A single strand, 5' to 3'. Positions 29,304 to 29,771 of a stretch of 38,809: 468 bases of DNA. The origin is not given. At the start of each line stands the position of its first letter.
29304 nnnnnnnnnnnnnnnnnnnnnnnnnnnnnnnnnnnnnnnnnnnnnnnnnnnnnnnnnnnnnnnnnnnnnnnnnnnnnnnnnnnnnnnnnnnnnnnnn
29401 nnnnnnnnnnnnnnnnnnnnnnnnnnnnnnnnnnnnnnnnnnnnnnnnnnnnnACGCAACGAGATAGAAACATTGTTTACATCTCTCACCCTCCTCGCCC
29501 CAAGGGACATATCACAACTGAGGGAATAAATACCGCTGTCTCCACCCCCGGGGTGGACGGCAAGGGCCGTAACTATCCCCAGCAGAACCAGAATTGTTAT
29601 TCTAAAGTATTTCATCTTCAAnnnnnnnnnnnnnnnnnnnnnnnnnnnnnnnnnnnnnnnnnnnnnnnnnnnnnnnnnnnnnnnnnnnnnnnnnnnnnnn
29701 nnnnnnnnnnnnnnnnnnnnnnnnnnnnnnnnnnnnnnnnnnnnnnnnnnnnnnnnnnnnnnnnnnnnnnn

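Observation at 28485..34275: Three paralogs share a ~45-aa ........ leader and upstream DNA on unrelated C-terminal domains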

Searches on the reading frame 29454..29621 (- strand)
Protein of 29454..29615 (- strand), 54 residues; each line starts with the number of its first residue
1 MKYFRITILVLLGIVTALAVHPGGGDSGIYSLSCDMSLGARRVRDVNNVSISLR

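Call 8: find_homologous_proteins(query=A2, max_evalue=0.01)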
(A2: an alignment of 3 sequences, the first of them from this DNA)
Query A2 (3 sequences): 11 candidates shared short words with the query, none scored E <= 0.01.

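Call 16: find_related_loci(query=A2, collection=genome_contigs, flank=5000)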
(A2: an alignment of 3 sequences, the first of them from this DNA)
Query A2 (50 aa) in genome_contigs; peptide patterns used: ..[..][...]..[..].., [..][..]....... (x = any residue, [..] = any of these).
246 stretches matched a pattern, but none encodes a relative of the query by tblastn (E <= 1e-3).

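Call 24: search_protein_representatives(alignment_id=A2)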
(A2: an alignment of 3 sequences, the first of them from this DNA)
Query: 3 sequences, 48 profile positions. Proteins with E-value up to 0.001 (for the whole library): 12; up to 1e-10: 3; up to 1e-30: 0. The best 12 are listed.
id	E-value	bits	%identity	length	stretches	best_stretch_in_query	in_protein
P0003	2.2e-28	113.7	-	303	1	1-48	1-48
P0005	5.3e-27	109.3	-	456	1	1-48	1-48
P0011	1.1e-12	63.4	-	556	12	29-46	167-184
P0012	2.4e-08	49.6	-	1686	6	25-38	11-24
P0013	7.9e-06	41.5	-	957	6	16-34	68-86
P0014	1.4e-05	40.6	-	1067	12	25-43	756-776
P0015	2.9e-05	39.7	-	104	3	27-40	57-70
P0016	4.5e-05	39.1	-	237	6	20-39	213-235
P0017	8.1e-05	38.3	-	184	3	24-42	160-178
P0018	1.7e-04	37.3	-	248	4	27-44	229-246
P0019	4.4e-04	35.9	-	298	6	28-44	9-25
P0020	7.3e-04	35.2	-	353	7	28-44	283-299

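Call 53: search_protein_families(library=ncbifam, proteins=[window:29454-29615:-], max_evalue=10)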
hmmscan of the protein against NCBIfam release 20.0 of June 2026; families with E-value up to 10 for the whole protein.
seq(54 aa): 1 family
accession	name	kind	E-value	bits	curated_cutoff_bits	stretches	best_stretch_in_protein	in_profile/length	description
NF041599.1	reg_PtrA_PA2808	domain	0.11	12.5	31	1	1-26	1-26/46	co-regulatory protein PtrA N-terminal domain-containing protein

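Call 84: find_related_loci(query=A2, collection=metagenome_contigs, flank=5000)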
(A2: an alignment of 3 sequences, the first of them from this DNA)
Query A2 (50 aa) in metagenome_contigs; peptide patterns used: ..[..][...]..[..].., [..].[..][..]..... (x = any residue, [..] = any of these).
322 stretches matched a pattern, but none encodes a relative of the query by tblastn (E <= 1e-3).
